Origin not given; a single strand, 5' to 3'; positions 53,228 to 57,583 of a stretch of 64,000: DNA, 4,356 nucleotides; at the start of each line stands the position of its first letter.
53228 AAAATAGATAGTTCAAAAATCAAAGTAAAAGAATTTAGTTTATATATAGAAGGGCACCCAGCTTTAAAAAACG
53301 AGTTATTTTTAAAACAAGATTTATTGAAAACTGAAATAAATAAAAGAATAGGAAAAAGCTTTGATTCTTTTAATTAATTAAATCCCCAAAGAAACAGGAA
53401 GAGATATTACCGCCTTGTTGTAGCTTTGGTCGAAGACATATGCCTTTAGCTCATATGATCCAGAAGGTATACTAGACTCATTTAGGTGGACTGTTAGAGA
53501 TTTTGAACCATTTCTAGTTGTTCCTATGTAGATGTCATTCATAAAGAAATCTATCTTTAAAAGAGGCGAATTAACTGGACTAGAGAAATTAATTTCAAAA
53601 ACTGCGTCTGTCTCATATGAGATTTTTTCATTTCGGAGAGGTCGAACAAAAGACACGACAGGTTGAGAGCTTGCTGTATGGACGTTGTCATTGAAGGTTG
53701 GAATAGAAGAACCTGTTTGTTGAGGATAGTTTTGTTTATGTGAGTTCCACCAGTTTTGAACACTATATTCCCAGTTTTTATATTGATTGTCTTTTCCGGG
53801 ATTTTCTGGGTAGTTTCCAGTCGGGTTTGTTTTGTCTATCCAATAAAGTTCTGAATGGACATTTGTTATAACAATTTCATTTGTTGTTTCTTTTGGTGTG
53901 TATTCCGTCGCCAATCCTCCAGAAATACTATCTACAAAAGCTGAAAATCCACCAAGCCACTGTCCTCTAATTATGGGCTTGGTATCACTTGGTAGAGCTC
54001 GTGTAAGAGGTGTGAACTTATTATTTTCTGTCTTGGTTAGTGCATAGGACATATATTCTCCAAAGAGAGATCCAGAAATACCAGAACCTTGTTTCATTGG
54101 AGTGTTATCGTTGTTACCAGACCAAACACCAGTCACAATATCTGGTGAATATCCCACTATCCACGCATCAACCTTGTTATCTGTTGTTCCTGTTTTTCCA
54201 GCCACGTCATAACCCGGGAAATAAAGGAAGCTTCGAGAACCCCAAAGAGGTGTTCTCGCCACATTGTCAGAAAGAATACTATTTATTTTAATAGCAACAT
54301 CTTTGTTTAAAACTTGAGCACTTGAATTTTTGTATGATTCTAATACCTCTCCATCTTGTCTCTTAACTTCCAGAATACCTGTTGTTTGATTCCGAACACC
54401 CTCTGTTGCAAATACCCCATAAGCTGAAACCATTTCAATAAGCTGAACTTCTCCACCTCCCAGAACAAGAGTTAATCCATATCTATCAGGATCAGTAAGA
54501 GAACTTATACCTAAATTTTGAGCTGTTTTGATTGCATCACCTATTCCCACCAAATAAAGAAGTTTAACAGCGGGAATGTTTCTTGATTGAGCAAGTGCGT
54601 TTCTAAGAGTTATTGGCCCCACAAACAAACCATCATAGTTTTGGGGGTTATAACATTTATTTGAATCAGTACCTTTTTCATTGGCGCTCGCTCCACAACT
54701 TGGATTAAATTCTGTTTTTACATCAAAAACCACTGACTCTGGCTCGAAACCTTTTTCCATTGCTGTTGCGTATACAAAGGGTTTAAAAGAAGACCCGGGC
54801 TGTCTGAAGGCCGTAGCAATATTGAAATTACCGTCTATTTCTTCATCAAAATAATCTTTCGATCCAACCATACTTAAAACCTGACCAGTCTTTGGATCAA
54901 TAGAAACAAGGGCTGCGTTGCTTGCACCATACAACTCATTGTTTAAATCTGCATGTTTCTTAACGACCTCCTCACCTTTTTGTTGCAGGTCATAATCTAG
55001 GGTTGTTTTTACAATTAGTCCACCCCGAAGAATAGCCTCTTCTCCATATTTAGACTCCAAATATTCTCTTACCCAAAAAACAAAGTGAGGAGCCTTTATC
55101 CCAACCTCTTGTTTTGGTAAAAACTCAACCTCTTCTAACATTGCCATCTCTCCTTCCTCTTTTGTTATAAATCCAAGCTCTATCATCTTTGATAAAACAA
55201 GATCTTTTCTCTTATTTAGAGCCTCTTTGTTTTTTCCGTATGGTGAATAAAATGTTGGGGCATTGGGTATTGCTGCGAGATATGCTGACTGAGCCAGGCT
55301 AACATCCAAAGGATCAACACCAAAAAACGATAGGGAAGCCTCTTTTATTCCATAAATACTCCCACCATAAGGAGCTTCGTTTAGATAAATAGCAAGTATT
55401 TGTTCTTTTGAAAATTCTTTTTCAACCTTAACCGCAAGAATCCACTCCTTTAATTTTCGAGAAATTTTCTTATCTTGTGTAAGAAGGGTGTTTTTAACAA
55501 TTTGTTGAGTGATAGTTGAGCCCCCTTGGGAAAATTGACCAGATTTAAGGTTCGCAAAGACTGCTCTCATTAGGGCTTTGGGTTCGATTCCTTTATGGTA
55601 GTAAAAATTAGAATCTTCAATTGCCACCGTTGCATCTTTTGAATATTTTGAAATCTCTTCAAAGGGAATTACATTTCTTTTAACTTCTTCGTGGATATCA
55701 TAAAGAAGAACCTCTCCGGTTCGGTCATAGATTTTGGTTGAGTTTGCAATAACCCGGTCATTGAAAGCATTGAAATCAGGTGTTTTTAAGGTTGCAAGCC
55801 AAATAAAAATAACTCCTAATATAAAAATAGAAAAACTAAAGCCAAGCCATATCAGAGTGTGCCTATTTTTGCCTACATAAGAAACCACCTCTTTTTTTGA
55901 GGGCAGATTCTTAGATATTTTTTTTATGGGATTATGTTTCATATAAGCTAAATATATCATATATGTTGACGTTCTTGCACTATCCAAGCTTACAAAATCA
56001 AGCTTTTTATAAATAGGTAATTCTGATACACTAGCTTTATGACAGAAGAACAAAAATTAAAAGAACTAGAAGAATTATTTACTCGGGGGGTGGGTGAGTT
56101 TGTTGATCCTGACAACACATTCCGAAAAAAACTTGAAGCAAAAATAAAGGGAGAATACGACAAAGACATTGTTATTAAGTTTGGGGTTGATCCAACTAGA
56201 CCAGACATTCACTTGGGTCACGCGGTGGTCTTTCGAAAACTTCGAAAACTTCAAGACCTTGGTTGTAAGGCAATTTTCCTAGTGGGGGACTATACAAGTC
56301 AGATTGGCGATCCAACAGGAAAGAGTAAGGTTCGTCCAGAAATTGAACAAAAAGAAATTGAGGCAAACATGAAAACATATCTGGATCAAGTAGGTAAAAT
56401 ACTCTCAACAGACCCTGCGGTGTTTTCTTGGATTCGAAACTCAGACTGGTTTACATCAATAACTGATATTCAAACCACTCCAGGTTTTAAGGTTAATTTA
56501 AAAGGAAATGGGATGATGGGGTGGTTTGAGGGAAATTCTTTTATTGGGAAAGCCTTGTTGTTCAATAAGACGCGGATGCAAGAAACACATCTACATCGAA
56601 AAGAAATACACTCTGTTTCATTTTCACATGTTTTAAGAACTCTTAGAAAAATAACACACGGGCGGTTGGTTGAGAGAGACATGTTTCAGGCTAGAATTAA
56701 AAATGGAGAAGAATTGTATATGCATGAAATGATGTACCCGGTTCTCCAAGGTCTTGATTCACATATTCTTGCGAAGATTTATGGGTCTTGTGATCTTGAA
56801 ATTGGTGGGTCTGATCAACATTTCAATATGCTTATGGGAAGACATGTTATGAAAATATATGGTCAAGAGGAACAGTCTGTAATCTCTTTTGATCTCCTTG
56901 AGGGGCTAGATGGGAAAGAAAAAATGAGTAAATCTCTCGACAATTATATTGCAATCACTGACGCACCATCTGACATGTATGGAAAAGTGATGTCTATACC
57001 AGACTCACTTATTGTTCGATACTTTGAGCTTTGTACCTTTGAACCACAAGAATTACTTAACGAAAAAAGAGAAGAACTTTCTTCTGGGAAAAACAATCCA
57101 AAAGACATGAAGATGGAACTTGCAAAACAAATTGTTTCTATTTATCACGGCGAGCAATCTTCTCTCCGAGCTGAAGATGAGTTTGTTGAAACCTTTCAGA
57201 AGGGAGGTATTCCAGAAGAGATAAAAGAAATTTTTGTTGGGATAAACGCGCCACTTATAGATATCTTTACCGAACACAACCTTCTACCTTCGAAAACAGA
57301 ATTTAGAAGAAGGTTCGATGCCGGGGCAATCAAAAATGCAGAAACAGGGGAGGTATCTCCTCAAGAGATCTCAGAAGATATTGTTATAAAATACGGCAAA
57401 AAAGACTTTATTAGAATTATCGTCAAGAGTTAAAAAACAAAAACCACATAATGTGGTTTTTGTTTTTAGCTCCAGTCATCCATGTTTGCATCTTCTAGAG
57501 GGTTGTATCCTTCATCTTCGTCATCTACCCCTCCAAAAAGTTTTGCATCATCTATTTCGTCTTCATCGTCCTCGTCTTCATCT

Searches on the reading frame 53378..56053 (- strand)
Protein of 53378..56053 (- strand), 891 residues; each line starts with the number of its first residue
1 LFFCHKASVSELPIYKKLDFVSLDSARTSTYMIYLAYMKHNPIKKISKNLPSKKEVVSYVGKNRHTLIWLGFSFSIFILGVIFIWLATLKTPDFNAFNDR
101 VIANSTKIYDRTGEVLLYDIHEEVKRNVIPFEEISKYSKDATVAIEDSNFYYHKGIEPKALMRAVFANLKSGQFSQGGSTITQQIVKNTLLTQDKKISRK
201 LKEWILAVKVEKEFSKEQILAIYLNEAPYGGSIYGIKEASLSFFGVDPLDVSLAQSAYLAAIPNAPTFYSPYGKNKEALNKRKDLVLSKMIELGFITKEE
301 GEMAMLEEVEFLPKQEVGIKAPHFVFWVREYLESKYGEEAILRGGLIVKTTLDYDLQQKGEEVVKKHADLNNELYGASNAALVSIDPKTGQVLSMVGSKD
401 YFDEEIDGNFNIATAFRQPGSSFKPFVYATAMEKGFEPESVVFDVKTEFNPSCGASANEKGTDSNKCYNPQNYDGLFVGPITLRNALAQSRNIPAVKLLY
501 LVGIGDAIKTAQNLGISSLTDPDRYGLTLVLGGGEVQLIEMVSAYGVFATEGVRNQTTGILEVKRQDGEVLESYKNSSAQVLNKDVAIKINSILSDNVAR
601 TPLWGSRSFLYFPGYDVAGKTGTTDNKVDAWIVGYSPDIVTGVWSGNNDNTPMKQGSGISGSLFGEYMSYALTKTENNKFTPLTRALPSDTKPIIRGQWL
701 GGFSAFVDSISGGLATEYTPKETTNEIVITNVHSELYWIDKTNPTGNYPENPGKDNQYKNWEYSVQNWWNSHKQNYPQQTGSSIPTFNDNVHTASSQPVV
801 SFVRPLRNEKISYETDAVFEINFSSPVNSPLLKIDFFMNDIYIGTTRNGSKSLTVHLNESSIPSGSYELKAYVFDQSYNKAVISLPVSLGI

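Call 8: search_protein_families(library=pfam, proteins=[window:53378-56053:-], max_evalue=0.01)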
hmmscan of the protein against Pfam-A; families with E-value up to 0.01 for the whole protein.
window:53378-56053:- (891 aa): 2 families
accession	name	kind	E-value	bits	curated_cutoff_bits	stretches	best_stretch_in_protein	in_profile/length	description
PF00912.28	Transgly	-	2.5e-60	203.4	27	1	117-290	5-177/178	Transglycosylase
PF00905.27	Transpeptidase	-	1.9e-22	80.3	22.1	1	382-668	3-298/299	Penicillin binding protein transpeptidase domain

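Call 9: search_protein_families(library=ncbifam, proteins=[window:53378-56053:-], max_evalue=0.01)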
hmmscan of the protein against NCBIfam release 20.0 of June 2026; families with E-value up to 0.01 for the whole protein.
window:53378-56053:- (891 aa): 17 families
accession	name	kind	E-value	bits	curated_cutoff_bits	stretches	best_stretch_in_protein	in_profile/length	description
TIGR02074.1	PBP_1a_fam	subfamily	1.4e-153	512.5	508.75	1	125-673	1-534/535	PBP1A family penicillin-binding protein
NF051885.1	tranpepglycosPbpC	equivalog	4.5e-122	408.8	900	1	99-682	50-604/632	multimodular transpeptidase-transglycosylase PbpC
TIGR02073.1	PBP_1c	equivalog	4.9e-122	408.9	494.2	1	101-661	7-531/728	penicillin-binding protein 1C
TIGR02071.1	PBP_1b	equivalog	3.3e-93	313.2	717.75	1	122-672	143-683/729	penicillin-binding protein 1B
NF038276.1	strep_PBP2A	exception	1.3e-88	298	1100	1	71-681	47-646/716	penicillin-binding protein PBP2A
NF008643.0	PRK11636.1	equivalog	2.6e-77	260.8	1263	3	90-366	32-305/850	peptidoglycan glycosyltransferase/peptidoglycan DD-transpeptidase MrcA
NF008414.0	PRK11240.1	equivalog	1.2e-71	241.9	1121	1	121-659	59-550/774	peptidoglycan glycosyltransferase PbpC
NF007061.0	PRK09506.1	equivalog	2.9e-70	237.1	1120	1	127-691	212-759/825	bifunctional glycosyl transferase/transpeptidase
NF038274.1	strep_PBP1B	exception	2.1e-68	231.3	1225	2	116-287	72-256/745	penicillin-binding protein PBP1B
NF011423.0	PRK14850.1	equivalog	4.2e-65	220.5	1275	1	124-670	155-691/764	penicillin-binding protein 1b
NF038272.1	strep_PBP1A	exception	1.7e-64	218.2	1075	1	73-625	20-560/658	penicillin-binding protein PBP1A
TIGR02070.1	mono_pep_trsgly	equivalog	6.9e-38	130.4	182.65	1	117-293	46-221/224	monofunctional biosynthetic peptidoglycan transglycosylase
NF010008.0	PRK13481.1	equivalog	9.6e-38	130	270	1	123-305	77-264/269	glycosyltransferase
TIGR03423.1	pbp2_mrdA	equivalog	1.2e-10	40.6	455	1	345-523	226-397/593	penicillin-binding protein 2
TIGR02214.1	spoVD_pbp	equivalog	4.8e-08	31.8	688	1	536-629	408-498/636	stage V sporulation protein D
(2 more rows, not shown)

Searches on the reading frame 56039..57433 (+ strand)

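Call 8: search_protein_families(library=pfam, proteins=[window:56039-57433:+], max_evalue=0.01)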
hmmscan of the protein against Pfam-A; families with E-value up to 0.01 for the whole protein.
window:56039-57433:+ (464 aa): 1 family
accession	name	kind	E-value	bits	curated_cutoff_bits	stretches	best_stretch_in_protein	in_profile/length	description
PF00579.31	tRNA-synt_1b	-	1.2e-53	182.8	21.1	2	190-387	94-292/292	tRNA synthetases class I (W and Y)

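Call 9: search_protein_families(library=ncbifam, proteins=[window:56039-57433:+], max_evalue=0.01)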
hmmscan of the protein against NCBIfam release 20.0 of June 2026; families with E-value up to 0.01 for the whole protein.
window:56039-57433:+ (464 aa): 6 families
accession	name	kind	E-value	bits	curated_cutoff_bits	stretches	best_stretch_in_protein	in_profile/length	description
TIGR00234.1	tyrS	equivalog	5.9e-83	279.2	113.8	2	196-462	136-405/406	tyrosine--tRNA ligase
NF006330.0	PRK08560.1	equivalog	1.9e-16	60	220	2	197-318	124-246/342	tyrosine--tRNA ligase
TIGR00233.1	trpS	equivalog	2.9e-07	30.1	176.75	1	282-320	178-219/328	tryptophan--tRNA ligase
NF008927.0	PRK12285.1-4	equivalog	0.00023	20.3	478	0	233-318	195-283/385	tryptophan--tRNA ligase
NF008923.0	PRK12284.1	equivalog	0.0043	15.9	597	1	260-320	170-227/431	tryptophan--tRNA ligase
TIGR00435.1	cysS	equivalog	0.0088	15.2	340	0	293-387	263-351/466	cysteine--tRNA ligase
